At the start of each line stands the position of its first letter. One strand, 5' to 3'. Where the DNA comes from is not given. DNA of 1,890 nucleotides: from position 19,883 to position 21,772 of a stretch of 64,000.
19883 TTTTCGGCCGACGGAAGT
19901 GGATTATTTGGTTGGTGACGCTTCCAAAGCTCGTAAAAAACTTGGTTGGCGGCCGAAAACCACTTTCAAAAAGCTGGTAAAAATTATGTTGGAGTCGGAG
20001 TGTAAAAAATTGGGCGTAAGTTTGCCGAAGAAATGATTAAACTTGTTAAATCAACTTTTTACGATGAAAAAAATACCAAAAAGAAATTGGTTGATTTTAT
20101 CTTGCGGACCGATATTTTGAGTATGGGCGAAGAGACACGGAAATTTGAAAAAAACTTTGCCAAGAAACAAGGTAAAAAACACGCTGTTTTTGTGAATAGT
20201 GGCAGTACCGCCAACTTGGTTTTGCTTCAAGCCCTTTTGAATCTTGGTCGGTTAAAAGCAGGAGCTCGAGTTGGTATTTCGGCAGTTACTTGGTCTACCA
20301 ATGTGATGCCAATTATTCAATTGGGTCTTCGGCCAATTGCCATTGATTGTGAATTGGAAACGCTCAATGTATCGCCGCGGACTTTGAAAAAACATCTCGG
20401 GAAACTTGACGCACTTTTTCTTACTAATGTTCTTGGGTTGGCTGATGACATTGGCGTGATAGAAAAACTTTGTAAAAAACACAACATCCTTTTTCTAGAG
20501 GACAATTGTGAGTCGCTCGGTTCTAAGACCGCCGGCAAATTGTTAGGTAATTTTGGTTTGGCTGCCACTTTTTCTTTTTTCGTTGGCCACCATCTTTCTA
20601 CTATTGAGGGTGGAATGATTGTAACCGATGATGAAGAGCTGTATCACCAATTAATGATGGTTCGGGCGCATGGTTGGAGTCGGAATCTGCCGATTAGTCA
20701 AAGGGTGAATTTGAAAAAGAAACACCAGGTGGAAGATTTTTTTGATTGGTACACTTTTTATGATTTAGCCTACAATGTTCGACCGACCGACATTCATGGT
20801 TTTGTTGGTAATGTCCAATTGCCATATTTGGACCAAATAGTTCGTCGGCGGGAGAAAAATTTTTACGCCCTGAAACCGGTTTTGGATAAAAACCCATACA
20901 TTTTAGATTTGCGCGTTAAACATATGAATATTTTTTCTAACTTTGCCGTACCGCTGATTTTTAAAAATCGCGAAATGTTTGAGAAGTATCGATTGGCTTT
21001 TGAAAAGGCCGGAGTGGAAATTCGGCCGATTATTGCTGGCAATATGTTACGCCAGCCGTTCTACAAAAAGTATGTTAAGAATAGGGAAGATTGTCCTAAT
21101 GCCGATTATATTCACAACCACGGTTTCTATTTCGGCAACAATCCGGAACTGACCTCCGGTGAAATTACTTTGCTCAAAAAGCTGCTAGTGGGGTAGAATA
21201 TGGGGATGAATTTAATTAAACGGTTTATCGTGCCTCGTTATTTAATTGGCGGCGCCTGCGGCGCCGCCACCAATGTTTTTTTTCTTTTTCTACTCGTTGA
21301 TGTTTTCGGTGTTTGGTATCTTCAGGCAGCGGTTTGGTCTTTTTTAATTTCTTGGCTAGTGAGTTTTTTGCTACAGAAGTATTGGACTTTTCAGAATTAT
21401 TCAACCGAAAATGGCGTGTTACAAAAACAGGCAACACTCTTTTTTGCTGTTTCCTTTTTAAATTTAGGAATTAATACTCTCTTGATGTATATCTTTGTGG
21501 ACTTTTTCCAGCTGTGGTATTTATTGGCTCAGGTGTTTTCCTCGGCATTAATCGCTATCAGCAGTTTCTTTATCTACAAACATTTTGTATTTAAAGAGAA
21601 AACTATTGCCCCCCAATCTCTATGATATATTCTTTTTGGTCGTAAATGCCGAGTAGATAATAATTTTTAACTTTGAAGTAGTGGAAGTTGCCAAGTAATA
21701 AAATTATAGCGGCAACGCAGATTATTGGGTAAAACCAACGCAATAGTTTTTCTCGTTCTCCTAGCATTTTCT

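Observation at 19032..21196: gmd followed by a ColD-type PLP enzyme with His replacing the catalytic Lys: colitose-like 3,6-dideoxyhexose route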

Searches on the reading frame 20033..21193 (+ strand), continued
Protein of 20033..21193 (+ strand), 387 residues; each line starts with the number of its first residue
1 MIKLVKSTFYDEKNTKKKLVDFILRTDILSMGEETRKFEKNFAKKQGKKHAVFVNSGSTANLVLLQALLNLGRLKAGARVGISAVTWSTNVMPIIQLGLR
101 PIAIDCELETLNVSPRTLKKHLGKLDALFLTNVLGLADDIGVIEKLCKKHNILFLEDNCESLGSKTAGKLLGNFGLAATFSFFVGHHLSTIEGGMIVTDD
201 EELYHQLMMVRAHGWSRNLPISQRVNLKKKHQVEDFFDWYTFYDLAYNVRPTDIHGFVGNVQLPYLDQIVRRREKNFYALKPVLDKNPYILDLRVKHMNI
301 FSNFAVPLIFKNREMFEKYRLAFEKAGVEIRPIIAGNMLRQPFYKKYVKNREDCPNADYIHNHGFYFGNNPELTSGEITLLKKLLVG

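Call 23: search_protein_families(library=ncbifam, proteins=[L001:10316-11236:+, L004:10047-11024:+, L004:9167-10024:+, L007:11100-11996:+, L007:10205-10960:-, L004:7531-8001:+, L006:10222-11049:-, L008:13237-13581:-], max_evalue=0.001)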
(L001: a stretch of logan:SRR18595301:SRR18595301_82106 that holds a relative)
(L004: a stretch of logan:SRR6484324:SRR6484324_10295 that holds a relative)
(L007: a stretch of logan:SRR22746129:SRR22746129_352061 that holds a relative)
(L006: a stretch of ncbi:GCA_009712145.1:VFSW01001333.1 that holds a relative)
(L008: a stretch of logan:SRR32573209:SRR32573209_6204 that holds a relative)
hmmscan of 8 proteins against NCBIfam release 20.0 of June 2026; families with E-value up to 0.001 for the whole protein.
L001:10316-11236:+ (307 aa): 27 families (the best 25 are shown)
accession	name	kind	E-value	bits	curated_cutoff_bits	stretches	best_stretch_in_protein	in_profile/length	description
TIGR04180.1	EDH_00030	hypoth_equivalog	2.1e-28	99.2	475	1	11-275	1-272/297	NAD-dependent 4,6-dehydratase LegB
TIGR03466.1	HpnA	hypoth_equivalog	1.6e-24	86.4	367.65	1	10-127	2-114/327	hopanoid-associated sugar epimerase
NF047922.1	GDPFucSynFcl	equivalog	1e-14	54.7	500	1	9-253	3-249/308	GDP-L-fucose synthase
TIGR01181.1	dTDP_gluc_dehyt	equivalog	2.4e-13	49.9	365.1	1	10-306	1-314/321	dTDP-glucose 4,6-dehydratase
TIGR02197.1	heptose_epim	equivalog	4.5e-13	49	274.6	1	11-267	1-270/316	ADP-glyceromanno-heptose 6-epimerase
NF011728.1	PRK15181.1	equivalog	6e-13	48.5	760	1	9-221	16-243/348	Vi polysaccharide biosynthesis UDP-N-acetylglucosaminuronic acid C-4 epimerase TviC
NF052578.1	StrlDmthSdmBMthl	equivalog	9.1e-13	48.6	600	1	11-128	3-115/328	sterol demethylase protein SdmB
NF042423.1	oxyalk_red_Shew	equivalog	6.3e-12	45.2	580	1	3-126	3-118/331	2-alkyl-3-oxoalkanoate reductase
NF042422.1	oxyalk_red_OleD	equivalog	8.4e-12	45.1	580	1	10-126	2-110/329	2-alkyl-3-oxoalkanoate reductase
NF041293.1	G6PDh_Azf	equivalog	1e-11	44.8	400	1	9-130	3-119/252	NAD-dependent glucose-6-phosphate dehydrogenase Azf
TIGR03589.1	PseB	equivalog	1.1e-10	41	407.75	1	9-190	5-187/324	UDP-N-acetylglucosamine 4,6-dehydratase (inverting)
TIGR04130.1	FnlA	equivalog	1e-09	37.8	730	1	10-129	6-127/337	UDP-N-acetylglucosamine 4,6-dehydratase/5-epimerase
TIGR01179.1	galE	equivalog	5.9e-09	35.2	262.3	1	10-127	1-122/332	UDP-glucose 4-epimerase GalE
TIGR02622.1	CDP_4_6_dhtase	equivalog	5.2e-08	32.4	278.45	1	7-159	3-172/352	CDP-glucose 4,6-dehydratase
NF004849.1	PRK06200.1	equivalog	6.2e-06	25.5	330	1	7-66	5-65/269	3-(cis-5,6-dihydroxycyclohexa-1,3-dien-1-yl)propanoate dehydrogenase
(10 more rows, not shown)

L004:10047-11024:+ (326 aa): 43 families (the best 25 are shown)
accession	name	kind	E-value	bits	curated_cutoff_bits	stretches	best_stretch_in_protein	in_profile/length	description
NF047922.1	GDPFucSynFcl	equivalog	2.2e-66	224.4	500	1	8-325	2-304/308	GDP-L-fucose synthase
TIGR04180.1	EDH_00030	hypoth_equivalog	1.5e-45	155.5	475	1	11-308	1-295/297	NAD-dependent 4,6-dehydratase LegB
TIGR01181.1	dTDP_gluc_dehyt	equivalog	1e-40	139.8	365.1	1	11-326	2-315/321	dTDP-glucose 4,6-dehydratase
TIGR01179.1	galE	equivalog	1.1e-33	116.5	262.3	1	10-325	1-328/332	UDP-glucose 4-epimerase GalE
NF007490.0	PRK10084.1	subfamily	5.2e-27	94.8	649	2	156-326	167-338/361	dTDP-glucose 4,6-dehydratase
NF007582.0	PRK10217.1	equivalog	2.6e-24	86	698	1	9-325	2-334/355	dTDP-glucose 4,6-dehydratase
NF011728.1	PRK15181.1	equivalog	2.9e-24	85.7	760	1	8-325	15-340/348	Vi polysaccharide biosynthesis UDP-N-acetylglucosaminuronic acid C-4 epimerase TviC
TIGR02197.1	heptose_epim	equivalog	3.3e-24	85.6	274.6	1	12-324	2-315/316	ADP-glyceromanno-heptose 6-epimerase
NF005998.1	PRK08125.1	equivalog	5.2e-21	74.7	777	1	5-281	312-594/649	bifunctional UDP-4-amino-4-deoxy-L-arabinose formyltransferase/UDP-glucuronic acid oxidase ArnA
TIGR02622.1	CDP_4_6_dhtase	equivalog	4.4e-17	62.2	278.45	1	5-323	1-331/352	CDP-glucose 4,6-dehydratase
TIGR03466.1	HpnA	hypoth_equivalog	9.3e-17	60.9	367.65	1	10-199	2-184/327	hopanoid-associated sugar epimerase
NF007956.0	PRK10675.1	subfamily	1.5e-16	60.4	394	1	10-323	2-330/338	UDP-glucose 4-epimerase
NF008872.0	PRK11908.1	equivalog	2e-16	60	294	1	9-276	2-274/349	bifunctional UDP-4-keto-pentose/UDP-xylose synthase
NF042423.1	oxyalk_red_Shew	equivalog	8.2e-16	58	580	1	9-206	9-188/331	2-alkyl-3-oxoalkanoate reductase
NF042422.1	oxyalk_red_OleD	equivalog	6.9e-15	55.2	580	1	10-164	2-147/329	2-alkyl-3-oxoalkanoate reductase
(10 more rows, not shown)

L004:9167-10024:+ (286 aa): 0 families

L007:11100-11996:+ (299 aa): 10 families
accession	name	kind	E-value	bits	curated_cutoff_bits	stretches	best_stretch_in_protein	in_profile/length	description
TIGR01214.1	rmlD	equivalog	3.2e-42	144.6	224.05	1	2-290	1-282/285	dTDP-4-dehydrorhamnose reductase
TIGR01181.1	dTDP_gluc_dehyt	equivalog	9.5e-15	54.5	365.1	1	30-146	53-166/321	dTDP-glucose 4,6-dehydratase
NF007440.0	PRK09987.1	equivalog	1.6e-12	47.3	308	1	1-223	1-217/299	dTDP-4-dehydrorhamnose reductase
NF043036.1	ErythonDh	equivalog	1.9e-09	37.2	325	1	30-146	55-164/321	D-erythronate dehydrogenase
TIGR01179.1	galE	equivalog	5.1e-09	35.4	262.3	1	28-151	48-165/332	UDP-glucose 4-epimerase GalE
TIGR02622.1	CDP_4_6_dhtase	equivalog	9.9e-08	31.5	278.45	1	32-147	59-170/352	CDP-glucose 4,6-dehydratase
NF005754.0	PRK07578.1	equivalog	1.8e-06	27.9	167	1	1-63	1-68/200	short chain dehydrogenase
TIGR03466.1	HpnA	hypoth_equivalog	9.8e-06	24.7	367.65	1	1-152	1-162/327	hopanoid-associated sugar epimerase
TIGR01472.1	gmd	equivalog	3.3e-05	23.3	415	1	35-145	62-169/342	GDP-mannose 4,6-dehydratase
NF047837.1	UDPAcbARedWbcJ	equivalog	0.00022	20.2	500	1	1-115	1-107/372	UDP-2-acetamido-2,6-beta-L-arabino-hexul-4-ose reductase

L007:10205-10960:- (251 aa): 1 family
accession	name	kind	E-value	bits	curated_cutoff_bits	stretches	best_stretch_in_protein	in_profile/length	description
TIGR04182.1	glyco_TIGR04182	equivalog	2.4e-05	23.9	325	1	31-130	24-122/293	S-layer glycoprotein N-glycosyltransferase AglJ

L004:7531-8001:+ (157 aa): 4 families
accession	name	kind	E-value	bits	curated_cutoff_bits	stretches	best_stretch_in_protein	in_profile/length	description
NF011963.0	PRK15434.1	subfamily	2.9e-15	56.3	146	1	13-136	5-129/159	GDP-mannose mannosyl hydrolase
NF006961.0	PRK09438.1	equivalog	0.00014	21.3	103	1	30-136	13-124/151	dihydroneopterin triphosphate diphosphatase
NF050029.2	TransRepNtr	equivalog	0.00066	19.2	400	1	15-82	11-82/245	ADPR responsive transcriptional repressor NtrR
NF003788.0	PRK05379.1-5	equivalog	0.00087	18.7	354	1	38-86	224-272/351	bifunctional nicotinamide-nucleotide adenylyltransferase/Nudix hydroxylase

L006:10222-11049:- (275 aa): 1 family
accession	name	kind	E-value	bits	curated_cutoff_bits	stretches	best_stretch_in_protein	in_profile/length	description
NF041391.1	DPhHxTase_Halo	equivalog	3.8e-05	22.8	375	1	46-150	13-116/213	dolichyl-phosphate hexose transferase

L008:13237-13581:- (114 aa): 0 families

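Call 30: search_solved_structures(query=window:20033-21193:+, show_alignments=5, max_evalue=1e-38)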
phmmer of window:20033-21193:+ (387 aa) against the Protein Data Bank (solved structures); distinct sequences matched with E-value up to 1e-38: 5.
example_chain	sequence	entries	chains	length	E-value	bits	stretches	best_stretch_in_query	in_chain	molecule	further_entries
2gms_A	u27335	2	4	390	6.2e-71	242.6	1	15-384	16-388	Putative pyridoxamine 5-phosphate-dependent dehydrase, Wbdk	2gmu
3b8x_A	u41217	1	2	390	5.9e-70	239.3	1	15-384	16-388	Pyridoxamine 5-phosphate-dependent dehydrase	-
2r0t_A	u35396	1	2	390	1.1e-69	238.4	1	15-384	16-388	Pyridoxamine 5-phosphate-dependent dehydrase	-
3gr9_A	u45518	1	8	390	1.2e-69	238.4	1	15-384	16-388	ColD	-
3bcx_A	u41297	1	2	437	1e-39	139.8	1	29-377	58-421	CDP-6-deoxy-L-threo-D-glycero-4-hexulose-3-dehydrase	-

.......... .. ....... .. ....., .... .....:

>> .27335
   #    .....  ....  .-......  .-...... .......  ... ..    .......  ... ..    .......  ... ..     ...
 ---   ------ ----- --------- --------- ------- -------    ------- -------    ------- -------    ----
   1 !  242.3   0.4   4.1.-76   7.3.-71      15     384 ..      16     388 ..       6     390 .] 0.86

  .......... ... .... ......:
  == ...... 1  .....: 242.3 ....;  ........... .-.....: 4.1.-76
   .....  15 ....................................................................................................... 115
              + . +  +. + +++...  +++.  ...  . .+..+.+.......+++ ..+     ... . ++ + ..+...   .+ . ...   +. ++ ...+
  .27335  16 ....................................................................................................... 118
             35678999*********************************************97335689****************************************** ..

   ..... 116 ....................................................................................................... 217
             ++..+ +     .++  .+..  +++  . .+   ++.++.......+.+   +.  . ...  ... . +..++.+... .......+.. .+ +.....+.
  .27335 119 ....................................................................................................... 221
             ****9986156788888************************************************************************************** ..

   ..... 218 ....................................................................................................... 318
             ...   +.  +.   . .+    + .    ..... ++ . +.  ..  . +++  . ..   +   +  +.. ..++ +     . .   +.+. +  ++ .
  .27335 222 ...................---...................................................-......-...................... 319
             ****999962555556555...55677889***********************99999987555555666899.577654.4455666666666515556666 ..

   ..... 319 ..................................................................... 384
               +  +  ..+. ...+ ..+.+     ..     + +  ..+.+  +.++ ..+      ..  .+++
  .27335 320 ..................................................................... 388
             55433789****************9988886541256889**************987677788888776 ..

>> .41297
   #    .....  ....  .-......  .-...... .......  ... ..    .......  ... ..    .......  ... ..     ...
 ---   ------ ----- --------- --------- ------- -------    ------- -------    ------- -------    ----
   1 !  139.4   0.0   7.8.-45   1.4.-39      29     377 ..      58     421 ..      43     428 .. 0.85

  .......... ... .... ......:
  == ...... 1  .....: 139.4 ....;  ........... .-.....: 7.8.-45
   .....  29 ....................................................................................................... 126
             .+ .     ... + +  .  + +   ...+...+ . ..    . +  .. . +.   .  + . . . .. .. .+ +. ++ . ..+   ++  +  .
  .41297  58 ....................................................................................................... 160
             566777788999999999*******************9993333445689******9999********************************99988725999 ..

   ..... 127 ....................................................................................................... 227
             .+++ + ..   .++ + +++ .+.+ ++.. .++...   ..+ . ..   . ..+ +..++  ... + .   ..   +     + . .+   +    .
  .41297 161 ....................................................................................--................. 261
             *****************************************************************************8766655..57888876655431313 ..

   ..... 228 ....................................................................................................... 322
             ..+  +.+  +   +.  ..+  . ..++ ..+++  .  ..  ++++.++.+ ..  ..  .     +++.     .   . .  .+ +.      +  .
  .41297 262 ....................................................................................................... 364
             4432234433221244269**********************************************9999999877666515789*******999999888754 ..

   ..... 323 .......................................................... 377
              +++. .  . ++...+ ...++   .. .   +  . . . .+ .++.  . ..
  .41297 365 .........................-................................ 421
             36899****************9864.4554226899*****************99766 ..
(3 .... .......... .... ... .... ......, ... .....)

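Call 32: find_related_loci(query=A1, collection=genome_contigs, flank=10000)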
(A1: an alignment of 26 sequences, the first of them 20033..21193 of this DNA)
Query A1 (387 aa) in genome_contigs; peptide patterns used: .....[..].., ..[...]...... (x = any residue, [..] = any of these).
600 stretches matched a pattern (row limit reached: there are more); 598 encode a relative of the query (tblastn E <= 1e-3); the best 80 are kept; 80 distinct loci.
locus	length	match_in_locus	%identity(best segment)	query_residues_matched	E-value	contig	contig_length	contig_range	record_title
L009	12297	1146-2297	65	2-385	2e-178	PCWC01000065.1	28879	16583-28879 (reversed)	MAG: Parcubacteria group bacterium CG11_big_fil_rev_8_21_14_0_20_39_22 CG11_8_21_14_0.20_scaffold_787_c, whole genome sh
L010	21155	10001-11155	62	1-385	5e-166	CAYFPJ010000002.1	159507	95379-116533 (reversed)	MAG TPA_asm: uncultured Gammaproteobacteria bacterium isolate ERP019367_co2_52 genome assembly, contig: NODE_103_length_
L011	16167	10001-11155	61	1-385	8e-164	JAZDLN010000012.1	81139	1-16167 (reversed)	MAG: Candidatus Falkowbacteria bacterium isolate MEGAHIT-group-0.601 k141_101586, whole genome shotgun sequence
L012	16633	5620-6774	61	2-385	4e-160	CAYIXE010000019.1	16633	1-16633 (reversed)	MAG TPA_asm: uncultured Gammaproteobacteria bacterium isolate ERP119705_co7_214 genome assembly, contig: NODE_2884_lengt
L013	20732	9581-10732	61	1-385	1e-159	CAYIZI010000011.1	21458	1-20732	MAG TPA_asm: uncultured Candidatus Saccharibacteria bacterium isolate ERP119705_co9_390 genome assembly, contig: NODE_25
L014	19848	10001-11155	61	1-385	5e-159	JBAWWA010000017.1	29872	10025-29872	MAG: bacterium isolate ELA025 MAG025_17, whole genome shotgun sequence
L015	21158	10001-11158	59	1-386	8e-158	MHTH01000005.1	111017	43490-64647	MAG: Candidatus Vogelbacteria bacterium RIFOXYB1_FULL_42_16 rifoxyb1_full_scaffold_180, whole genome shotgun sequence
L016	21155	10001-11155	58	1-385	1e-157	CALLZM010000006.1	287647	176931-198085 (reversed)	MAG TPA_asm: uncultured Candidatus Saccharibacteria bacterium isolate SRR2107182_bin.106_CONCOCT_v1.1_MAG genome assembl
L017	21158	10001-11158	60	1-386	1e-157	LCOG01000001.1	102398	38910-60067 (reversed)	MAG: Parcubacteria group bacterium GW2011_GWA2_47_26 UX98_C0001, whole genome shotgun sequence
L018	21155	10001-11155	58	1-385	7e-157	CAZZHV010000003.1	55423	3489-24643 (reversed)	MAG TPA_asm: uncultured Candidatus Saccharibacteria bacterium isolate SRP200132_co1_55 genome assembly, contig: NODE_888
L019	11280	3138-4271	60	1-378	2e-156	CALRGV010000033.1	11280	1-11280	MAG: Candidatus Peribacteria bacterium isolate TH-Jun18-111 genome assembly, contig: TH-Jun18-C12913, whole genome shotg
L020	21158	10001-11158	60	1-386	6e-156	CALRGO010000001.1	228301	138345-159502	MAG: Parcubacteria group bacterium isolate AH-24oct19-277 genome assembly, contig: AH-24oct19-C17, whole genome shotgun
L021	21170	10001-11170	58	1-387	4e-155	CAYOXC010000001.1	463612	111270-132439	MAG TPA_asm: uncultured Gammaproteobacteria bacterium isolate SRP319275_co4_114 genome assembly, contig: NODE_2_length_4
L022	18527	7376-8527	61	1-385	1e-152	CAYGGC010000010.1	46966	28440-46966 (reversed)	MAG TPA_asm: uncultured Gammaproteobacteria bacterium isolate ERP113451_co1_188 genome assembly, contig: NODE_653_length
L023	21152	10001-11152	58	2-385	9e-153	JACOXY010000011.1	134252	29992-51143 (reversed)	MAG: Candidatus Liptonbacteria bacterium isolate NC_groundwater_165_Ag_S-0.1um_43_15 S4_GD2017_2_S1_scaffold_210, whole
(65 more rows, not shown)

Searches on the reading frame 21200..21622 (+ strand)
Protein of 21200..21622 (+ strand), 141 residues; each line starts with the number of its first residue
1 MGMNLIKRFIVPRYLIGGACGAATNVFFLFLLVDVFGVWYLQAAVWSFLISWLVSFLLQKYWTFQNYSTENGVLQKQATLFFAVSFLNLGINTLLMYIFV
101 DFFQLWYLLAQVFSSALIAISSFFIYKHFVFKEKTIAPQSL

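Call 4: search_protein_families(library=ncbifam, proteins=[window:21200-21622:+])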
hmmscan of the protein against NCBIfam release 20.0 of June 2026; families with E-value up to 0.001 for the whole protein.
window:21200-21622:+ (141 aa): 0 families

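Call 5: search_protein_families(library=pfam, proteins=[window:21200-21622:+])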
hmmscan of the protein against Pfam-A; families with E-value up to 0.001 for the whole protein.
window:21200-21622:+ (141 aa): 1 family
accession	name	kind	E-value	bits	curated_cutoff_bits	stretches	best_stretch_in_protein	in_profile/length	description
PF04138.20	GtrA_DPMS_TM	-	2.5e-21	76.5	26.1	1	13-131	1-117/117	GtrA/DPMS, transmembrane domain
